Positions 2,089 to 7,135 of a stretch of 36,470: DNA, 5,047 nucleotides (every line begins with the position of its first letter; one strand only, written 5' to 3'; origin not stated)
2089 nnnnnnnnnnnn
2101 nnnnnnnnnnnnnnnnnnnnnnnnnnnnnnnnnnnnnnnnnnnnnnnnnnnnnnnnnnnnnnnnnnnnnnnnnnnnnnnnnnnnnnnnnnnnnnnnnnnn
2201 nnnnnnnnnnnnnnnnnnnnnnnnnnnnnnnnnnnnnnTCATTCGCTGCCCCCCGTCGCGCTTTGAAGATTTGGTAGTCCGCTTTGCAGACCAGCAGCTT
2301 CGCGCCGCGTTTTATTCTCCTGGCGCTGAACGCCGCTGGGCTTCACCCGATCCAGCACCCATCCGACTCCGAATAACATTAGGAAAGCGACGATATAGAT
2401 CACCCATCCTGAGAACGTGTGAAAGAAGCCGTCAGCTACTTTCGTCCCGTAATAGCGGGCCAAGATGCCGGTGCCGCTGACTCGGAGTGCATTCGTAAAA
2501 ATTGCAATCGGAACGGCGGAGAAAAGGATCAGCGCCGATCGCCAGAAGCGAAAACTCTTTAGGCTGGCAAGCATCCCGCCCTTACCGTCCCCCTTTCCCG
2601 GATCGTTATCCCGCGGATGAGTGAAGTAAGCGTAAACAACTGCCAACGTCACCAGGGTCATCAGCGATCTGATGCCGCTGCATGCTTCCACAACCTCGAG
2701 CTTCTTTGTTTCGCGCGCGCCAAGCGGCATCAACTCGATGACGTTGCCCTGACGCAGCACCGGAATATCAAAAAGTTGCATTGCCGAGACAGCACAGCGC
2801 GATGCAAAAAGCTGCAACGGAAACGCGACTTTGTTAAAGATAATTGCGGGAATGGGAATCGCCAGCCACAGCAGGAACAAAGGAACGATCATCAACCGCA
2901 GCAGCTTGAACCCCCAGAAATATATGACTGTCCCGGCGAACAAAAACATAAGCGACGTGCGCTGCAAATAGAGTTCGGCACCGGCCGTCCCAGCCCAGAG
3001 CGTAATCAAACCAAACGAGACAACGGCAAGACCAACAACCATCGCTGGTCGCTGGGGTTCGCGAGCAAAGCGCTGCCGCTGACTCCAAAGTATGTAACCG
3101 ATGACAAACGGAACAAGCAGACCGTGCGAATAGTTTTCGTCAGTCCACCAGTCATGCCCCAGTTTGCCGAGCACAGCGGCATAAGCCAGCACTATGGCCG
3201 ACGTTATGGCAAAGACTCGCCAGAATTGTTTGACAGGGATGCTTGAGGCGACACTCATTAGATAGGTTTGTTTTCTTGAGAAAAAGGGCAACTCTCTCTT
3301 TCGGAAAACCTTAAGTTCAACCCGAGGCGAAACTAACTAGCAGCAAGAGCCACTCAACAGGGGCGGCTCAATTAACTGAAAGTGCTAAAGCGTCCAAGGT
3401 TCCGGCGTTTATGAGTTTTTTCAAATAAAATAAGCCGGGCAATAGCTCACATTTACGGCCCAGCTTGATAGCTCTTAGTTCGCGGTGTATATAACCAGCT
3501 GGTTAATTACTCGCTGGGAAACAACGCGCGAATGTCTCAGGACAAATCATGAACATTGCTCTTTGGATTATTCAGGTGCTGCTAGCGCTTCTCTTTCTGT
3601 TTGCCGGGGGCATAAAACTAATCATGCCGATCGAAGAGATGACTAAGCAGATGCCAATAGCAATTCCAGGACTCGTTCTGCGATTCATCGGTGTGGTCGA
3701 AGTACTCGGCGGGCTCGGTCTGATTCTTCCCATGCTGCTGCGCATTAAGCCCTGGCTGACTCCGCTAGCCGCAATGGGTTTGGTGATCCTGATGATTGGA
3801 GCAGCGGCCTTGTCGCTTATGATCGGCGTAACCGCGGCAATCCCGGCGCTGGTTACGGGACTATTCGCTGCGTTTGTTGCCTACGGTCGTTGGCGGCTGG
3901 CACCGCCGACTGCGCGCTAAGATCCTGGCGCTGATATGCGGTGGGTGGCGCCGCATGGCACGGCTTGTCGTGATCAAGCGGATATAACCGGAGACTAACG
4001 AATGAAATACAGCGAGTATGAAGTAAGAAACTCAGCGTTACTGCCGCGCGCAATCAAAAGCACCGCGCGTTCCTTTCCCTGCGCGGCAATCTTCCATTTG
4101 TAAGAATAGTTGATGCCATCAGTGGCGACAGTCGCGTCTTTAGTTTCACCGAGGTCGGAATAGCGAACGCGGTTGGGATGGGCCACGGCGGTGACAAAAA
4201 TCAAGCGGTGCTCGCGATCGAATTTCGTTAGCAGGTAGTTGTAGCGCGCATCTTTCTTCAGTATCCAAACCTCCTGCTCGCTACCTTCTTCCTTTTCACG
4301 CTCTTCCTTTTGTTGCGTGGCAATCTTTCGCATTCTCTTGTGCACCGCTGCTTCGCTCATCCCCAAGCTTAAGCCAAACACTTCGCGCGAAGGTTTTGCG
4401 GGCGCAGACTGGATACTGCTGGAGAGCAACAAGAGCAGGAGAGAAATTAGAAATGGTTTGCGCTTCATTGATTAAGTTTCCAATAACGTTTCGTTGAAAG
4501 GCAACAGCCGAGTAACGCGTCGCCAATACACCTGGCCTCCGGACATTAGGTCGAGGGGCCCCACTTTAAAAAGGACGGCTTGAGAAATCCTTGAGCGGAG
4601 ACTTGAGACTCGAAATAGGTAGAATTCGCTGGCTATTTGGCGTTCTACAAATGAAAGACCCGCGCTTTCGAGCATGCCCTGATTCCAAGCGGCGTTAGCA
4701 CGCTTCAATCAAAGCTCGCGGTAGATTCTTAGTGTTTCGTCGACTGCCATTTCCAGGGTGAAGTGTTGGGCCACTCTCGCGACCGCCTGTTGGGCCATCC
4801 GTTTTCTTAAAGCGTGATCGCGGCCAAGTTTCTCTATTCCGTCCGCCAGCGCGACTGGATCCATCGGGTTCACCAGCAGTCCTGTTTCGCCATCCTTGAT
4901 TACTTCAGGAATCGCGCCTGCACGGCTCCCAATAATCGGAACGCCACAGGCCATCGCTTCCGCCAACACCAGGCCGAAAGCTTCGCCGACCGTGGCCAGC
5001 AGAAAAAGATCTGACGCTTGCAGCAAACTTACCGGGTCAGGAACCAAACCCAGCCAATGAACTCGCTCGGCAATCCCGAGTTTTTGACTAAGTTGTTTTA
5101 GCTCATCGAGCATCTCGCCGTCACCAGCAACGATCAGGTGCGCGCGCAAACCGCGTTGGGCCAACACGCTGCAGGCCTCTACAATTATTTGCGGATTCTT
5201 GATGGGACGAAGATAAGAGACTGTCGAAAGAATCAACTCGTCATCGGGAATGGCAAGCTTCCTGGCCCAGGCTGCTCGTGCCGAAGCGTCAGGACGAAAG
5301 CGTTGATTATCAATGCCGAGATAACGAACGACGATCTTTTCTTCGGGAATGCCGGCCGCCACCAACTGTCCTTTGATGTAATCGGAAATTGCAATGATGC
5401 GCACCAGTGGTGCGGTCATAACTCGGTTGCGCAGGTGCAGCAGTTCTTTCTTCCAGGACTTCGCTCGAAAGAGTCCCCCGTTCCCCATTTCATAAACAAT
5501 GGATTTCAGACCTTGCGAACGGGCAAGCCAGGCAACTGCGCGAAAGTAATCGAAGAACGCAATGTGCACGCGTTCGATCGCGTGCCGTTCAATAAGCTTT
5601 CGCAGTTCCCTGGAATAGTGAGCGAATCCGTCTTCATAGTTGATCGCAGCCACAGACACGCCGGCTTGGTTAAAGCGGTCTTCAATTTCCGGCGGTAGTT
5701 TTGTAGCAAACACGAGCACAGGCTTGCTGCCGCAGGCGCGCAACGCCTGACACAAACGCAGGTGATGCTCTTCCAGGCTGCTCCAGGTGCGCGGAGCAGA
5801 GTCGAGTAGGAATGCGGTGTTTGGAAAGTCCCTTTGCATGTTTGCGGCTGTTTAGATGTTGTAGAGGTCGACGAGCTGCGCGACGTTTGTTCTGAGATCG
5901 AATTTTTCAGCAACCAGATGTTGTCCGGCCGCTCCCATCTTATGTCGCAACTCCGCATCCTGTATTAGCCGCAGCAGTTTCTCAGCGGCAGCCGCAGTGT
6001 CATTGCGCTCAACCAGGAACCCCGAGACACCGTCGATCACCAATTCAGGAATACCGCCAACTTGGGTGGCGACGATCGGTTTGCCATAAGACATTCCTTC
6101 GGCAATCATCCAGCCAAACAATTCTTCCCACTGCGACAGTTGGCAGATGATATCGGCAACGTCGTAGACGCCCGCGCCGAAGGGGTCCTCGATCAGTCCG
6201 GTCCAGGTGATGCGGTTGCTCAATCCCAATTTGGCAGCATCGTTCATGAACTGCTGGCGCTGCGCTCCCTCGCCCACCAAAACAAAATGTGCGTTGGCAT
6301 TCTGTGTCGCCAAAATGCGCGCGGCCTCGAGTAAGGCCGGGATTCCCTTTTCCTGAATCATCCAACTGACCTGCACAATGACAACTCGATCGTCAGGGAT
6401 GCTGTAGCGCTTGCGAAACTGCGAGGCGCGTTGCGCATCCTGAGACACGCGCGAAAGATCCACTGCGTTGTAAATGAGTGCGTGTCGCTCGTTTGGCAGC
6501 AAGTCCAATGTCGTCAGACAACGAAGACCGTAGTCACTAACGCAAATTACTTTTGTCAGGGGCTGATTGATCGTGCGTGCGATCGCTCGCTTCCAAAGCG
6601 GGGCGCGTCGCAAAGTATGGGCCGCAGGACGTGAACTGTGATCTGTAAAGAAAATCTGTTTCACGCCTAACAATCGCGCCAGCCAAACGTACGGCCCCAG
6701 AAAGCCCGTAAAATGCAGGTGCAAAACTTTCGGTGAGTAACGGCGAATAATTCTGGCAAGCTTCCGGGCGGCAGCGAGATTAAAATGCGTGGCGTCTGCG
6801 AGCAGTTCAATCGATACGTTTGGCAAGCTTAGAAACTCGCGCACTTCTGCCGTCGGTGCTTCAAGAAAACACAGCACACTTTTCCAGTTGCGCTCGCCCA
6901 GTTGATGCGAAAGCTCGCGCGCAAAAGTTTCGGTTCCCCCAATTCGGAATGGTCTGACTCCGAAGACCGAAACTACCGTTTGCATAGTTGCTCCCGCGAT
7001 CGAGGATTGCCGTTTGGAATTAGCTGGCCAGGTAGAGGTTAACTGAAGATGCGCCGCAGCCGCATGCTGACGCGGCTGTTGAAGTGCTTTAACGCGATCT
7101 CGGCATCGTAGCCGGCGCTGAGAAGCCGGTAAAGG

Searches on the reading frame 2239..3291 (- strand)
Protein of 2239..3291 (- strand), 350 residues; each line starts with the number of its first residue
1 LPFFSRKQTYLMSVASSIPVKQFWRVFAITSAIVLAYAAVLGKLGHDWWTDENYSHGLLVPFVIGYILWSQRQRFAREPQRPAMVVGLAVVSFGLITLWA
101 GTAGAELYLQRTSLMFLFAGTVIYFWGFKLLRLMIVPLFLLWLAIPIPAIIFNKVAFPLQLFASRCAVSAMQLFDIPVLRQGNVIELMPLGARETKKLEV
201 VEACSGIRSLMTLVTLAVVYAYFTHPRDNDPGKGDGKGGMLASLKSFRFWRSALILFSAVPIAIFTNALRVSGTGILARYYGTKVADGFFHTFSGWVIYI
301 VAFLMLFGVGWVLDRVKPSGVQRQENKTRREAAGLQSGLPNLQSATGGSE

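Call 29: search_protein_families(library=pfam, proteins=[window:2239-3291:-], max_evalue=0.0001)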
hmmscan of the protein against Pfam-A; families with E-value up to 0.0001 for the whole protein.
window:2239-3291:- (350 aa): 1 family
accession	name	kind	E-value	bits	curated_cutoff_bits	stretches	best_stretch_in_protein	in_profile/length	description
PF09721.15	Exosortase_EpsH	-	1.5e-68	231.4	25.7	2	32-227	3-189/254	Transmembrane exosortase (Exosortase_EpsH)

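Call 68: search_protein_families(library=ncbifam, proteins=[window:2239-3291:-], max_evalue=0.00001)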
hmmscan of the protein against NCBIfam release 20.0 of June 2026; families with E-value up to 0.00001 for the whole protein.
window:2239-3291:- (350 aa): 12 families
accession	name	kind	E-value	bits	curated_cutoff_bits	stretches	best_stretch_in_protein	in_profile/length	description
TIGR04152.1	exosort_VPLPA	exception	4.2e-67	227.3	400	2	47-224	3-174/486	VPLPA-CTERM-specific exosortase XrtD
NF038142.1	exosort_XrtW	exception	2.3e-60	204.4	425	2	25-225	4-198/494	exosortase W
TIGR03109.2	exosort_XrtA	exception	7.8e-54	182.8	208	2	26-225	3-192/261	exosortase A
TIGR02602.1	8TM_EpsH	subfamily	2.5e-52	177.8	105.55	2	47-225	3-173/241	exosortase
NF035943.2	exosort_XrtV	exception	9.3e-39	133.3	313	1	27-316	7-269/270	exosortase V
TIGR03113.1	exosort_XrtB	exception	6.9e-29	101.3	275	2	30-223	5-194/268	exosortase B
TIGR04151.1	exosort_VPDSG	exception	3.5e-17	62.8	300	1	30-223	31-230/306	VPDSG-CTERM-specific exosortase XrtC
TIGR04178.1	exo_archaeo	signature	1.3e-16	60.7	23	1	244-314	26-96/97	exosortase/archaeosortase family protein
TIGR04156.1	cyanoexo_CrtB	exception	2.3e-15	56.9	300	1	29-225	6-198/280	cyanoexosortase B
TIGR04476.1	exosort_XrtN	exception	3.5e-08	33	200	1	94-217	50-170/406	exosortase N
TIGR04199.1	exosort_xrtJ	exception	8.6e-08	31.5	200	1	44-224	19-203/522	exosortase J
TIGR03763.1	cyanoexo_CrtA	exception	1e-07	31.7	150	1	26-220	8-187/260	cyanoexosortase A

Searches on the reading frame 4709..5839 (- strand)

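Call 29: search_protein_families(library=pfam, proteins=[window:4709-5839:-], max_evalue=0.0001)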
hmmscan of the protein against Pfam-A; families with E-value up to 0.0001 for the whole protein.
window:4709-5839:- (376 aa): 6 families
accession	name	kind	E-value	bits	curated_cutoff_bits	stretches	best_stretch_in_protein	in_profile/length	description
PF00534.26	Glycos_transf_1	-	1e-40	139.5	26.4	1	189-352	3-169/172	Glycosyl transferases group 1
PF13692.12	Glyco_trans_1_4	-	7.2e-34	117.5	27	1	206-339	6-140/142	Glycosyl transferases group 1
PF13579.12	Glyco_trans_4_4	-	3e-12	47.6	29.7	1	26-174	7-157/158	Glycosyl transferase 4-like domain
PF13439.12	Glyco_transf_4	-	1e-11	45.6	28.5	1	23-180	5-170/170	Glycosyltransferase Family 4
PF13524.12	Glyco_trans_1_2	-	9.4e-09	35.8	25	1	260-368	29-141/144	Glycosyl transferase-like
PF20706.3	GT4-conflict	-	7.8e-08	32.1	26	1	212-367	210-383/385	Family 4 Glycosyltransferase in conflict systems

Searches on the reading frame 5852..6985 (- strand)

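Call 29: search_protein_families(library=pfam, proteins=[window:5852-6985:-], max_evalue=0.0001)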
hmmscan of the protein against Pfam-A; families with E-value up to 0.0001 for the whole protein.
window:5852-6985:- (377 aa): 4 families
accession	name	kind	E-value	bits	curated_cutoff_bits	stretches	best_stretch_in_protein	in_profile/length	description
PF00534.26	Glycos_transf_1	-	2e-35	122.3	26.4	1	190-355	5-170/172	Glycosyl transferases group 1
PF13692.12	Glyco_trans_1_4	-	4.4e-29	102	27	1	202-343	3-142/142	Glycosyl transferases group 1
PF13439.12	Glyco_transf_4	-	6.5e-19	69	28.5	1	15-179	1-170/170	Glycosyltransferase Family 4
PF13579.12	Glyco_trans_4_4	-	2.7e-11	44.5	29.7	1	16-173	1-157/158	Glycosyl transferase 4-like domain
